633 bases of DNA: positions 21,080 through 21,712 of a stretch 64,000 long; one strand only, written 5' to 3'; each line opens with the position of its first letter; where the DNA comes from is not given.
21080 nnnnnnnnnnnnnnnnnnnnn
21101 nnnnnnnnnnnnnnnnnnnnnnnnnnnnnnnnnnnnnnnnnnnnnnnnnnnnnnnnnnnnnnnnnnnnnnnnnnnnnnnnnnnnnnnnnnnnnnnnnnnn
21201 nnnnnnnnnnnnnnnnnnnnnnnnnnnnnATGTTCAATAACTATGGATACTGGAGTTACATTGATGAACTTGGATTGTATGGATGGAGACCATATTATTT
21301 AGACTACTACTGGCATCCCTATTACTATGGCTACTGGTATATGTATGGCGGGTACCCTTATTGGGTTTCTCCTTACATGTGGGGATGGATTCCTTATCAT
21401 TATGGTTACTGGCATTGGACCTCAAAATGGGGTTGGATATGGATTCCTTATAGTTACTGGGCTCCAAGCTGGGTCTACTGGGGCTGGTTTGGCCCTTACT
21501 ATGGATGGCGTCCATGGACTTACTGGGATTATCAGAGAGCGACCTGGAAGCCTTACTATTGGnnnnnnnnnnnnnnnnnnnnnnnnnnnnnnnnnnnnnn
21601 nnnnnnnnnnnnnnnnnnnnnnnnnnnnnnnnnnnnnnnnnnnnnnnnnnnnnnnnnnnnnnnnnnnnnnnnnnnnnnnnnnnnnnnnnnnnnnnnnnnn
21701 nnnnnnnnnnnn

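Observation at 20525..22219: FecR-domain secreted protein with an extreme Tyr/Trp-rich domain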

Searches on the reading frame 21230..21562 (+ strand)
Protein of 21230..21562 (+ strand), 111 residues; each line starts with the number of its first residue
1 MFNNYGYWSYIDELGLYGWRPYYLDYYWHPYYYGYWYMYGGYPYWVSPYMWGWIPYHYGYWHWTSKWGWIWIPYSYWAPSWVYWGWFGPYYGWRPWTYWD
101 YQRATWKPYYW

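Call 49: predict_structure(alignment_id=A5)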
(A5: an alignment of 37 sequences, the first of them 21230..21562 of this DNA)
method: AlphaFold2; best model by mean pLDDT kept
length: 111 residues; sequences in the alignment: 37
mean_pLDDT: 71.4   pTM: 0.50
mean pLDDT of the five models: 71.4, 70.3, 67.5, 66.5, 63.6
residues with pLDDT >= 90: 18; 70-90: 41; 50-70: 38; < 50: 14
segments of 3 or more residues with pLDDT < 50: 106-111
pLDDT, mean of each block of 10 residues (from residue 1): 71 88 79 88 85 52 67 53 81 75 51 35
secondary structure, 60 per line:
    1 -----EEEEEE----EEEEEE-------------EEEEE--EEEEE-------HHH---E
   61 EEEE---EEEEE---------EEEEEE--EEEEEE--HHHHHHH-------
elements in order: E6-11 E16-21 E35-39 E42-46 E60-64 E68-72 E82-87 E90-95 H98-104

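Call 52: fold_search(model_id=the predicted structure, library=pdb)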
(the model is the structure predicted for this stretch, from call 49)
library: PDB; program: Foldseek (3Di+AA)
matches with E <= 10: 4; with E <= 0.001: 0
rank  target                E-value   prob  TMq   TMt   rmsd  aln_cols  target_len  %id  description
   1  9w54_C                6.7e+00  0.02  0.13  0.10   4.8        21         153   28  Structure of L-glutamate oxidase in complex with L-glutamate (released 2026-01-07)
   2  3pla_E                8.9e+00  0.04  0.22  0.13   5.1        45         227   18  Crystal structure of a catalytically active substrate-bound box C/D RNP from Sulfolobus solfataricus (released 2011-01-26)
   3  8zo8_S3               9.5e+00  0.06  0.16  0.09   8.4        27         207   22  Respirasome open state 3 in presence of metformin (SC-MetO3) (released 2025-11-19)
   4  2e1m_C                9.5e+00  0.02  0.13  0.10   4.9        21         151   28  Crystal Structure of L-Glutamate Oxidase from Streptomyces sp. X-119-6 (released 2007-11-13)

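Call 53: search_solved_structures(query=A5, max_evalue=10, show_alignments=2)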
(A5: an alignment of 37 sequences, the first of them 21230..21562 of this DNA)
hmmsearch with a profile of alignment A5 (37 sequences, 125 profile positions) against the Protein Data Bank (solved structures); distinct sequences matched with E-value up to 10: 4.
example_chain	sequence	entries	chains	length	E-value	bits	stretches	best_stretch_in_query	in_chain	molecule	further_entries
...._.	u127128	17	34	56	0.039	17.1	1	4-48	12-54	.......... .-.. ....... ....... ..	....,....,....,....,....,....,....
1sqp_K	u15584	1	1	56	0.069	16.3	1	4-48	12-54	Ubiquinol-cytochrome c reductase complex 6.4 kDa protein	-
3fw6_A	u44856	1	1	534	4.8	10.3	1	44-102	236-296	Cellulase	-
3ii1_A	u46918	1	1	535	4.8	10.3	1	44-102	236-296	Cellulase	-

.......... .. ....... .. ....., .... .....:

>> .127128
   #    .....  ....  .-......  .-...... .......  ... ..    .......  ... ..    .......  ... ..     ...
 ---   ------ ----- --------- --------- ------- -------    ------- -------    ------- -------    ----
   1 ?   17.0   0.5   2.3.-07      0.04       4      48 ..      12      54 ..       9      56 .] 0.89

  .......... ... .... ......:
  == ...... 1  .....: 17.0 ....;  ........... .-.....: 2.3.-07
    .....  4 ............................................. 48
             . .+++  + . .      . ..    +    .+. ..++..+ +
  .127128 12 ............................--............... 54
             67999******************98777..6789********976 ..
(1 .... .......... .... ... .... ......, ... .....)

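Call 69: fold_search(model_id=the predicted structure, library=viral)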
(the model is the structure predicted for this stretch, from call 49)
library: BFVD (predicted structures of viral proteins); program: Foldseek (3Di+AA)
matches with E <= 10: 9; with E <= 0.001: 0
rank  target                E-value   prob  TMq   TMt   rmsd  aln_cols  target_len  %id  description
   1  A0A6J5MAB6            3.1e+00  0.04  0.20  0.06  13.9        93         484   12  Uncharacterized protein [uncultured Caudovirales phage]
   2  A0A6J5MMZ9            7.0e+00  0.02  0.19  0.13  21.3       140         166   13  Major tropism determinant N-terminal domain-containing protein [uncultured Caudovirales phage]
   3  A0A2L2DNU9            7.8e+00  0.08  0.26  0.29   3.9        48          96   19  Uncharacterized protein [Acanthamoeba polyphaga mimivirus]
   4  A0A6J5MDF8            8.3e+00  0.10  0.13  0.03   0.7        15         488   33  AAA domain containing protein [uncultured Caudovirales phage]
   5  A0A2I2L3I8            8.3e+00  0.03  0.15  0.23   3.0        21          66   19  Uncharacterized protein [Orpheovirus IHUMI-LCC2]
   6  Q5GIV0                9.3e+00  0.15  0.20  0.04   1.5        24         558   25  Polyprotein (Fragment) [Sweet potato virus C]
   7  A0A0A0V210            9.3e+00  0.06  0.15  0.07   7.7        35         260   14  Ribonucleotide reductase (Fragment) [uncultured virus]
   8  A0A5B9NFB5            9.9e+00  0.04  0.18  0.14   7.4        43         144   21  Putative transcriptional regulator [Klebsiella phage vB_KpnM_Potts1]
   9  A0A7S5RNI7            9.9e+00  0.04  0.19  0.13  10.4        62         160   14  (no name in the UniProt tables at hand)
